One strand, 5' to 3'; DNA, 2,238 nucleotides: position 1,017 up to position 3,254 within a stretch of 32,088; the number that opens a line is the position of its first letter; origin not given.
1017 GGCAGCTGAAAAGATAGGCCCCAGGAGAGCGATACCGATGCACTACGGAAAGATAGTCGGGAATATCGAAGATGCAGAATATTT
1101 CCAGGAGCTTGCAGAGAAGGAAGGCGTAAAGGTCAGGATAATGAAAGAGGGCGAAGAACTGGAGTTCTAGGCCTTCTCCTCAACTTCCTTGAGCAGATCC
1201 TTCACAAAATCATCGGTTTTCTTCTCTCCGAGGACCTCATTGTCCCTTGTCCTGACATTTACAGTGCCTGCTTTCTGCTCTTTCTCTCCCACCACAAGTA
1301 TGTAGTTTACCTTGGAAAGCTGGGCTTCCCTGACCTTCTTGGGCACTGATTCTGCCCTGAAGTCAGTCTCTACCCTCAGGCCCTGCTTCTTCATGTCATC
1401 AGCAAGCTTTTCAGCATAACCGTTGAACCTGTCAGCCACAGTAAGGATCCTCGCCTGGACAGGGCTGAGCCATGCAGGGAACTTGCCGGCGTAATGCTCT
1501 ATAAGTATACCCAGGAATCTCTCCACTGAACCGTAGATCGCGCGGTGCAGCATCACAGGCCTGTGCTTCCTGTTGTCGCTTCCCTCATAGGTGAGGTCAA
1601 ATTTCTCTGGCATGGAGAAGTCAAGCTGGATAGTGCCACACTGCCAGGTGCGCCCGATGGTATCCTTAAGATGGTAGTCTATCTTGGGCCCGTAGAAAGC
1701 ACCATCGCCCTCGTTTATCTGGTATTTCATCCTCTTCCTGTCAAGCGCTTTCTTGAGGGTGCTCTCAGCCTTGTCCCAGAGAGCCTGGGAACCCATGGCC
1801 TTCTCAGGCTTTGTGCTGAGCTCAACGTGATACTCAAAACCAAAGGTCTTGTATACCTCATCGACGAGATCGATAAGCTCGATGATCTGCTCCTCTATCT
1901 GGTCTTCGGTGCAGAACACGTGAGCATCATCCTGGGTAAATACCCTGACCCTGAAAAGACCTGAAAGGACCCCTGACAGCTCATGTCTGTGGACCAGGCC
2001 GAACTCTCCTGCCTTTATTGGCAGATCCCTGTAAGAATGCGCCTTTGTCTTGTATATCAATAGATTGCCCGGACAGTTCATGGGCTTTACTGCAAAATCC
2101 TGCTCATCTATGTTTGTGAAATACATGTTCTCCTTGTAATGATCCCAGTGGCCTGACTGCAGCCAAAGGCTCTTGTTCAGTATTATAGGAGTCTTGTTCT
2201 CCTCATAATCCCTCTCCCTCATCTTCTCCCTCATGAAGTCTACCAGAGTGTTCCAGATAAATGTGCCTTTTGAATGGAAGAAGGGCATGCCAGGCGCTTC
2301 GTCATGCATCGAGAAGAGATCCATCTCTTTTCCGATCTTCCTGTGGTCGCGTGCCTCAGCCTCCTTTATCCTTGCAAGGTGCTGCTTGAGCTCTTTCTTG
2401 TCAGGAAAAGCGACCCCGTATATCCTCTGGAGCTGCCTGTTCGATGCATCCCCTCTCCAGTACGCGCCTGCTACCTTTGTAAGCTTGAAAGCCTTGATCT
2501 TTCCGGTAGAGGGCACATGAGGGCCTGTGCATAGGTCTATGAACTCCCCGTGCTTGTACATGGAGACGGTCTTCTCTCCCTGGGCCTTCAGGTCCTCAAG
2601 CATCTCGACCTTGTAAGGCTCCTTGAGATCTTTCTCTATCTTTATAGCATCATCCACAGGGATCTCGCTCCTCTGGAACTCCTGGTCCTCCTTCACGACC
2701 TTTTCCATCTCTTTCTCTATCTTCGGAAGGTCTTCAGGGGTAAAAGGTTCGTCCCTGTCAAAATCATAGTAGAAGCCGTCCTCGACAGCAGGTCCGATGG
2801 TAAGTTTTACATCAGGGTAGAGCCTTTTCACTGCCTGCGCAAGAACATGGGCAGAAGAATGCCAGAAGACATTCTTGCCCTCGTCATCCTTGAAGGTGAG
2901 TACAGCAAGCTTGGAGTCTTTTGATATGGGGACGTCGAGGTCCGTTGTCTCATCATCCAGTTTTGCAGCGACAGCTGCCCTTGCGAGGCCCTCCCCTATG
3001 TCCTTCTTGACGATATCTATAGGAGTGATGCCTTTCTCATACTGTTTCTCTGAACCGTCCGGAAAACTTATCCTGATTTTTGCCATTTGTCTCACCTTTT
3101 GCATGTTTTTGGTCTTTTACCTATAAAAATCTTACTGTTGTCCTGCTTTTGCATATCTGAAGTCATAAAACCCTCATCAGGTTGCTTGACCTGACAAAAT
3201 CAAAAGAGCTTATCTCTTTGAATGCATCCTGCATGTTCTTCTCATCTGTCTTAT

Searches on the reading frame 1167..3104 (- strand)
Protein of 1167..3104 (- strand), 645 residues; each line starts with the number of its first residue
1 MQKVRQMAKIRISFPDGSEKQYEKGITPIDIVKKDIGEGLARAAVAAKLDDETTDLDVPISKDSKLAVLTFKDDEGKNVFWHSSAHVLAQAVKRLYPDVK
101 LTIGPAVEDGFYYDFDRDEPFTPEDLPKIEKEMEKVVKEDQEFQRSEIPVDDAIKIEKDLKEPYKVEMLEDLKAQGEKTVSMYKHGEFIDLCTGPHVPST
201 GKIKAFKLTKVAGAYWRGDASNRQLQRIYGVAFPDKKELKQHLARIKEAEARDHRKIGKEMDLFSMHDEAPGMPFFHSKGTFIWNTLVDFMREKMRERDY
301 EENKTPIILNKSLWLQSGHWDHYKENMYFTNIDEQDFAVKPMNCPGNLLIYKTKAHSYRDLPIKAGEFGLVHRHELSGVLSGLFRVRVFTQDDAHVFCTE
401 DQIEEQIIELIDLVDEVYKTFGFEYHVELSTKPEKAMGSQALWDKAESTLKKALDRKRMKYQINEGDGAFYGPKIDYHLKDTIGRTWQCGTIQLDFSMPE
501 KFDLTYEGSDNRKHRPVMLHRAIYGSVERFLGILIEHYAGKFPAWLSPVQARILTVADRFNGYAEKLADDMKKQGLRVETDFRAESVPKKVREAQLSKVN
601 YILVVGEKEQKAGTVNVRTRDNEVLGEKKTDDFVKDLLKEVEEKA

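Call 12: search_protein_families(library=pfam, proteins=[window:1167-3104:-])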
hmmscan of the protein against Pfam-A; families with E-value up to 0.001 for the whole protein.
window:1167-3104:- (645 aa): 4 families
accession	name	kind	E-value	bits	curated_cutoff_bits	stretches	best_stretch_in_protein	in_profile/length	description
PF00587.30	tRNA-synt_2b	-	6.9e-47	160.2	29.3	1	332-538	5-179/179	tRNA synthetase class II core domain (G, H, P, S and T)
PF03129.25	HGTP_anticodon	-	5e-20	71.9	21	1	550-639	1-93/94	Anticodon binding domain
PF07973.19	tRNA_SAD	-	2.9e-17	62.8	24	1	180-229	1-44/44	Threonyl and Alanyl tRNA synthetase second additional domain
PF02824.27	TGS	-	1.6e-08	34.9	22.2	1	10-70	1-60/60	TGS domain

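Call 25: find_homologous_proteins(query=window:1167-3104:-, max_evalue=1e-50)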
Query window:1167-3104:- (645 aa): 8000 proteins with E <= 1e-50 among 8000 candidates; the best 120 are listed.
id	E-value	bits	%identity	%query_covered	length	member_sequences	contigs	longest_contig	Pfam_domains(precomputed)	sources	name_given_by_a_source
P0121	0.0e+0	1464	100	99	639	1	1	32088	PF03129.26,PF02824.28,PF00587.31,PF07973.20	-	-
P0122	1.5e-296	1003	67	98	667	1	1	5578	PF03129.26,PF02824.28,PF00587.31,PF07973.20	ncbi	-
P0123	4.0e-296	1002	67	98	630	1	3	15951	PF03129.26,PF02824.28,PF00587.31,PF07973.20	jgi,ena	-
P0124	1.4e-295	1000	66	99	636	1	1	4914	PF03129.26,PF00587.31,PF07973.20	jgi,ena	-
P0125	1.4e-294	997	66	98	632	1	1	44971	PF03129.26,PF02824.28,PF00587.31,PF07973.20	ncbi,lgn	-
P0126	2.4e-294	996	67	99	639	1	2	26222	PF03129.26,PF02824.28,PF00587.31,PF07973.20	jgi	-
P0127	1.6e-293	993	66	99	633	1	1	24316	PF03129.26,PF02824.28,PF00587.31,PF07973.20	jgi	jgi:threonyl-tRNA synthetase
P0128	2.4e-293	993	66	99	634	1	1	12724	PF03129.26,PF00587.31,PF07973.20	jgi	jgi:threonyl-tRNA synthetase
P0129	2.7e-293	993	66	98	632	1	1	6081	PF03129.26,PF02824.28,PF00587.31,PF07973.20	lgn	-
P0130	7.0e-292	988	66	99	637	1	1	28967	PF03129.26,PF02824.28,PF00587.31,PF07973.20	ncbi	-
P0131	8.8e-292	988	66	99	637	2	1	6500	PF03129.26,PF02824.28,PF00587.31,PF07973.20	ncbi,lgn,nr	ncbi:MAG: threonine--tRNA ligase [Nanoarchaeota archaeon]|nr:threonine--tRNA ligase [Nanoarchaeota a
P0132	5.3e-291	985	66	99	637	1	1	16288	PF03129.26,PF02824.28,PF00587.31,PF07973.20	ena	-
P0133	5.5e-291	985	66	99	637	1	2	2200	PF03129.26,PF02824.28,PF00587.31,PF07973.20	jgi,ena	-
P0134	4.8e-290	982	65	98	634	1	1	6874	PF03129.26,PF02824.28,PF00587.31,PF07973.20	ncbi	-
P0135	5.3e-290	982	64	99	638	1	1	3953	PF03129.26,PF00587.31,PF07973.20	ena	-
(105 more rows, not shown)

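Call 35: find_related_loci(query=P0121, collection=metagenome_contigs, flank=4000)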
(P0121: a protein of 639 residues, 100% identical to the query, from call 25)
Query P0121 (639 aa) in metagenome_contigs; peptide patterns used: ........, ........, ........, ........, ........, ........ (x = any residue, [..] = any of these).
600 stretches matched a pattern (row limit reached: there are more); 313 encode a relative of the query (tblastn E <= 1e-3); the best 80 are kept; 80 distinct loci.
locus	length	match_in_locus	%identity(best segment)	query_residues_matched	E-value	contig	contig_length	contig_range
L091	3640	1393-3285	66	4-638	0e+0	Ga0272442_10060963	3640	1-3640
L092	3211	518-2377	64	11-638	0e+0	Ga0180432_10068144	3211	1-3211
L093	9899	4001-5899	62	1-638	0e+0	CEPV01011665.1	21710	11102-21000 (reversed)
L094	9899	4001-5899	61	4-639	0e+0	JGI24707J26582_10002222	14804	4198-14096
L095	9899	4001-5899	58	4-639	0e+0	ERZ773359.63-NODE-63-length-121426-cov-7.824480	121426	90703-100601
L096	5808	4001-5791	61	4-603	0e+0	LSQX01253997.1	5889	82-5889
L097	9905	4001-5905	59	1-638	0e+0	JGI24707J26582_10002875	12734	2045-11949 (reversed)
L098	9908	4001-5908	58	1-639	0e+0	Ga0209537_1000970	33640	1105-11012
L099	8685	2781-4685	57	1-638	0e+0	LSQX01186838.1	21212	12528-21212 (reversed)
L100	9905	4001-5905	57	1-638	0e+0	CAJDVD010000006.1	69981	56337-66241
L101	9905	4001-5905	57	1-638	0e+0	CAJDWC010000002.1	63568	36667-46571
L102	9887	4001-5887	59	5-638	0e+0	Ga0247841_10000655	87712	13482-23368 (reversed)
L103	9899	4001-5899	59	4-639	0e+0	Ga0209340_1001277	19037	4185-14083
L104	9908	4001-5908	58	1-639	0e+0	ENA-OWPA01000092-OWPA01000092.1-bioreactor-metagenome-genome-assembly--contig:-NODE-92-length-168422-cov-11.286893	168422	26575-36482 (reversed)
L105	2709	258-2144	57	4-635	0e+0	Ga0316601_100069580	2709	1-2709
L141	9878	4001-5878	55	4-638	0e+0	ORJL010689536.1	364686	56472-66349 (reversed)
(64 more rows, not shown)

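Call 66: search_protein_families(library=pfam, proteins=[L141:2142-2807:+, L141:2804-3274:+, L141:3271-3945:+, L141:1221-1751:+, L141:5859-7139:-])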
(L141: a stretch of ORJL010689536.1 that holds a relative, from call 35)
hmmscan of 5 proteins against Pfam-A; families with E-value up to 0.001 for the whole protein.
L141:2142-2807:+ (221 aa): 1 family
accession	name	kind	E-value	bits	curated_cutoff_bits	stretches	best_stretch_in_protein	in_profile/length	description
PF04967.18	HTH_10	-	2.9e-17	62.6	23.1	1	158-209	1-52/53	HTH DNA binding domain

L141:2804-3274:+ (156 aa): 0 families

L141:3271-3945:+ (224 aa): 0 families

L141:1221-1751:+ (176 aa): 3 families
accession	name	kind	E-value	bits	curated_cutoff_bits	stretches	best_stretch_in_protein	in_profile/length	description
PF05168.19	HEPN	-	2.7e-20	73.1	22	1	20-90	1-71/117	HEPN domain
PF01909.29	NTP_transf_2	-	7.4e-12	45.9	21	1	86-168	5-89/93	Nucleotidyltransferase domain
PF18765.7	Polbeta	-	3.5e-10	40.4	26.9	1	89-168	7-85/93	Polymerase beta, Nucleotidyltransferase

L141:5859-7139:- (426 aa): 0 families

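Call 75: find_homologous_proteins(query=L141:2142-2807:+, max_evalue=1e-10)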
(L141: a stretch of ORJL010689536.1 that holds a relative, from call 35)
Query L141:2142-2807:+ (221 aa): 18 proteins with E <= 1e-10 among 102 candidates.
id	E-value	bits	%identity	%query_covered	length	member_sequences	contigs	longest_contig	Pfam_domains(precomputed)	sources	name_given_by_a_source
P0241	5.8e-125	433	86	100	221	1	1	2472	PF04967.19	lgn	-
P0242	7.9e-116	403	95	85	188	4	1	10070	PF04967.19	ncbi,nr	ncbi:helix-turn-helix domain-containing protein, partial [Candidatus Woesearchaeota archaeon]|nr:hel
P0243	1.9e-101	356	69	100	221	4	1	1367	PF04967.19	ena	-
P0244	1.9e-101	356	69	100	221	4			PF04967.19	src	-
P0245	2.4e-101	356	67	100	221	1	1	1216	PF04967.19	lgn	-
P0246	3.5e-101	355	69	100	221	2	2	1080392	PF04967.19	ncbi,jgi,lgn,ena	-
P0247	5.8e-99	348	66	100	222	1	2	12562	PF04967.19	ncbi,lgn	-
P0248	5.7e-98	345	67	97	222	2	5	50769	PF04967.19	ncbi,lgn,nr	ncbi:helix-turn-helix domain-containing protein [Candidatus Woesearchaeota archaeon]|nr:helix-turn-h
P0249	2.9e-94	333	64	98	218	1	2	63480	PF04967.19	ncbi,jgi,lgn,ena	-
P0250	6.3e-93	329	63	97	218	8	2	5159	PF04967.19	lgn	-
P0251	3.1e-91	323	63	99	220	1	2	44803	PF04967.19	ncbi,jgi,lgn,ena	-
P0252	3.3e-91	323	64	97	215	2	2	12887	PF04967.19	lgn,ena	-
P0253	3.9e-91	323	62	100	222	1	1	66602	PF04967.19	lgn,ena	-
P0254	3.6e-87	310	66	92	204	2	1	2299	PF04967.19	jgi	jgi:predicted DNA binding protein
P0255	1.9e-84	301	56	98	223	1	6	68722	PF04967.19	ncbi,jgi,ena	-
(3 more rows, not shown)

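Call 76: find_encoding_contigs(protein=P0246, flank=4500, max_places=2)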
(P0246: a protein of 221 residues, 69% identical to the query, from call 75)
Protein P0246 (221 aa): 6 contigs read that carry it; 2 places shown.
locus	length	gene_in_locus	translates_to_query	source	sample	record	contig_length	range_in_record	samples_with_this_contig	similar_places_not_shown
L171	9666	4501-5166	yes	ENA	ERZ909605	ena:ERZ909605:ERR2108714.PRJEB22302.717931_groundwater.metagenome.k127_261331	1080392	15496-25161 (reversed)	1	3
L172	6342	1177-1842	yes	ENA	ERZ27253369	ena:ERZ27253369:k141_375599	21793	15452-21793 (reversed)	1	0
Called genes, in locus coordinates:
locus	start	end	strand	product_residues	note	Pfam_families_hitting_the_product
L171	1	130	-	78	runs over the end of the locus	-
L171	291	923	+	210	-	PF00227:Proteasome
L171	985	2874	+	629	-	PF07650:KH_2 (faint), PF17214:KH_TffA, PF00753:Lactamase_B, PF16661:Lactamase_B_6, PF23023:Anti-Pycsar_Apyc1 (weak), PF12706:Lactamase_B_2, PF10996:Beta-Casp, PF07521:RMMBL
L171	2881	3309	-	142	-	-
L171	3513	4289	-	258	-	PF04116:FA_hydroxylase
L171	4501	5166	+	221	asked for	PF04967:HTH_10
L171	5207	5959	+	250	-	-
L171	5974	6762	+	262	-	PF02633:Creatininase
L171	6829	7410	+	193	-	PF00702:Hydrolase, PF13419:HAD_2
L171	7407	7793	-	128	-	-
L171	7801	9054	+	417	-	PF01909:NTP_transf_2 (weak), PF09249:tRNA_NucTransf2, PF21133:CAA_C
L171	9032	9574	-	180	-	PF00520:Ion_trans (weak)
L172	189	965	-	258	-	PF04116:FA_hydroxylase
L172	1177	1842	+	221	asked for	PF04967:HTH_10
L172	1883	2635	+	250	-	-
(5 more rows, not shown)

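Call 77: find_encoding_contigs(protein=P0248, flank=4500, max_places=2)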
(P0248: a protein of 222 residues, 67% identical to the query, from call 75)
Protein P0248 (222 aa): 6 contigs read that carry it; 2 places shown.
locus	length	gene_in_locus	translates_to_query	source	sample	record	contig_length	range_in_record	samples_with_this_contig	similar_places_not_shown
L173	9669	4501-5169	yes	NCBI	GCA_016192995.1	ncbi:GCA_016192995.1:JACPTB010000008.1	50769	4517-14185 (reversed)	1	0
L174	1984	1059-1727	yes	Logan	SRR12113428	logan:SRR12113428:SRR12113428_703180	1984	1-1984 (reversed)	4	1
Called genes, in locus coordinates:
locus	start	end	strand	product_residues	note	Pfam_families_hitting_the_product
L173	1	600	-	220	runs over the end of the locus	-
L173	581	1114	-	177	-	-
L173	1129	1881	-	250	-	PF00149:Metallophos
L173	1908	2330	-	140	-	-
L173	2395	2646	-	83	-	-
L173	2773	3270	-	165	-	-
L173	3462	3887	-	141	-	PF00293:NUDIX, PF14815:NUDIX_4 (weak)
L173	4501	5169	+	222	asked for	PF04967:HTH_10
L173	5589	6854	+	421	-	PF08240:ADH_N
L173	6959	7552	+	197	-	-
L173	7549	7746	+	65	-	-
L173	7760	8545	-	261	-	PF02463:SMC_N, PF00005:ABC_tran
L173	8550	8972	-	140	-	PF01592:NifU_N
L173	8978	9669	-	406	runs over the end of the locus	PF00155:Aminotran_1_2 (weak), PF00266:Aminotran_5, PF01041:DegT_DnrJ_EryC1 (weak), PF01053:Cys_Met_Meta_PP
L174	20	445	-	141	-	PF00293:NUDIX, PF14815:NUDIX_4 (weak)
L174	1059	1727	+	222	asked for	PF04967:HTH_10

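Call 78: find_encoding_contigs(protein=P0249, flank=4500, max_places=2)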
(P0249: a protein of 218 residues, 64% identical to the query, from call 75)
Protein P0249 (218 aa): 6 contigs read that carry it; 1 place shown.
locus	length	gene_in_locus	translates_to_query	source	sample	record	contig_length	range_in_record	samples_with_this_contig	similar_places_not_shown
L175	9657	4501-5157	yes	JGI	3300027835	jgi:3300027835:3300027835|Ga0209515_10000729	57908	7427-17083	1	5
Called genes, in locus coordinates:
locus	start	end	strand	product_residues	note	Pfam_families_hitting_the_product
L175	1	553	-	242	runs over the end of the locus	-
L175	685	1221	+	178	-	PF08279:HTH_11 (faint), PF01909:NTP_transf_2, PF18765:Polbeta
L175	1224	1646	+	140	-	-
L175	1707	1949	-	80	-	PF24273:TRASH_HVO_1752_C (weak)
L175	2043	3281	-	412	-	PF13439:Glyco_transf_4, PF20706:GT4-conflict (faint), PF00534:Glycos_transf_1, PF13692:Glyco_trans_1_4, PF13524:Glyco_trans_1_2 (weak)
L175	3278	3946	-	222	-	PF02585:PIG-L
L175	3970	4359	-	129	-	-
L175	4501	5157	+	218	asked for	PF04967:HTH_10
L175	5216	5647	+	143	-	-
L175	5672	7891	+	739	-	PF08915:tRNA-Thr_ED, PF00587:tRNA-synt_2b, PF03129:HGTP_anticodon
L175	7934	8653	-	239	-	PF00535:Glycos_transf_2, PF10111:Glyco_tranf_2_2, PF13641:Glyco_tranf_2_3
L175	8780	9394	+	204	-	-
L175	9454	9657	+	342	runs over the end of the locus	PF01619:Pro_dh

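Call 80: find_encoding_contigs(protein=P0251, flank=4500, max_places=3)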
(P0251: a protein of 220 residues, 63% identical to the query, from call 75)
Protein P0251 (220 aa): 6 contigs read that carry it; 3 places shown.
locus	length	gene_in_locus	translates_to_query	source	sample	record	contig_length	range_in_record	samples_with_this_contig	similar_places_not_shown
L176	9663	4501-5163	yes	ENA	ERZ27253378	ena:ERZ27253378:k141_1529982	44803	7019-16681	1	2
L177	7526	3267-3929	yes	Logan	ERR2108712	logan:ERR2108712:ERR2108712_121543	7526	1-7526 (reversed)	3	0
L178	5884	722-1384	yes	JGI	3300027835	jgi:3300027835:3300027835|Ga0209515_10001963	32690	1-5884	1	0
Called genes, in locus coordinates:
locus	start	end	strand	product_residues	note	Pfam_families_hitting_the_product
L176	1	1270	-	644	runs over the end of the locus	PF02824:TGS (weak), PF07973:tRNA_SAD, PF00587:tRNA-synt_2b, PF03129:HGTP_anticodon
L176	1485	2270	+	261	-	PF12146:Hydrolase_4, PF00561:Abhydrolase_1, PF12697:Abhydrolase_6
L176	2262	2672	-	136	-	PF01850:PIN (weak), PF10130:PIN_2, PF13470:PIN_3 (weak)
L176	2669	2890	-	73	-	PF26688:RHH_12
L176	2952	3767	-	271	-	PF01978:TrmB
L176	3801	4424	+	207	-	-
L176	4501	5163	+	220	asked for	PF04967:HTH_10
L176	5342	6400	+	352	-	PF01636:APH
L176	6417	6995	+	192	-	PF00702:Hydrolase, PF13419:HAD_2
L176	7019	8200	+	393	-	PF01663:Phosphodiest, PF08665:PglZ (weak)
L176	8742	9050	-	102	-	-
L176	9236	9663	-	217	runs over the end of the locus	PF02163:Peptidase_M50 (faint)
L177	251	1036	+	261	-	PF12146:Hydrolase_4, PF00561:Abhydrolase_1, PF12697:Abhydrolase_6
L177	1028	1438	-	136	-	PF01850:PIN (weak), PF10130:PIN_2, PF13470:PIN_3 (weak)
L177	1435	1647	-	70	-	PF26688:RHH_12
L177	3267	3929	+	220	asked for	PF04967:HTH_10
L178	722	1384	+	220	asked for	PF04967:HTH_10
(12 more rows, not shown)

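Call 81: find_encoding_contigs(protein=P0255, flank=4500, max_places=4)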
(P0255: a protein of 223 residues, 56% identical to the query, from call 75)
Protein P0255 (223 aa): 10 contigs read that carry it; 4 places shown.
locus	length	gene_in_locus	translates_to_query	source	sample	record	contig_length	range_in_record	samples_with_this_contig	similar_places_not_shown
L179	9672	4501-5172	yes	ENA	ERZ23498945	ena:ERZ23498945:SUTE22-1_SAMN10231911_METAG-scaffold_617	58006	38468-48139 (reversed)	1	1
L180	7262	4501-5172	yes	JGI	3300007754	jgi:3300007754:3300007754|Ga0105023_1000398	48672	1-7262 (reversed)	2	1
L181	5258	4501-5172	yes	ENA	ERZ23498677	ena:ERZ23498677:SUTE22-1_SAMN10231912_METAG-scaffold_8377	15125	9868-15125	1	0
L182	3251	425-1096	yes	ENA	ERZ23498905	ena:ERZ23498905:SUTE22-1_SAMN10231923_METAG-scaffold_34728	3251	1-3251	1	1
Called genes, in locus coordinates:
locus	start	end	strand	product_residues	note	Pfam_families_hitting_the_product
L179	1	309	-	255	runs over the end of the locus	-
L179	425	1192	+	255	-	PF02535:Zip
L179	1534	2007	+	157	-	-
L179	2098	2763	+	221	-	PF03575:Peptidase_S51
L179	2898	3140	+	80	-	-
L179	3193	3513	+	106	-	PF02913:FAD-oxidase_C (weak)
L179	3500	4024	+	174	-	PF01288:HPPK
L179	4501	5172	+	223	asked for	PF04967:HTH_10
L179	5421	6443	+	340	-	PF01636:APH, PF03881:Fructosamin_kin (faint)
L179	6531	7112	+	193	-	PF00702:Hydrolase, PF13419:HAD_2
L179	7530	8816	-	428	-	PF02690:Na_Pi_cotrans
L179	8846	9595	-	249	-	PF01925:TauE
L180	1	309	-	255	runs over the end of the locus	-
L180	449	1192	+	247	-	PF02535:Zip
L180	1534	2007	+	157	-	-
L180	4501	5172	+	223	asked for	PF04967:HTH_10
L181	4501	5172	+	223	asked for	PF04967:HTH_10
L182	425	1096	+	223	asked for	PF04967:HTH_10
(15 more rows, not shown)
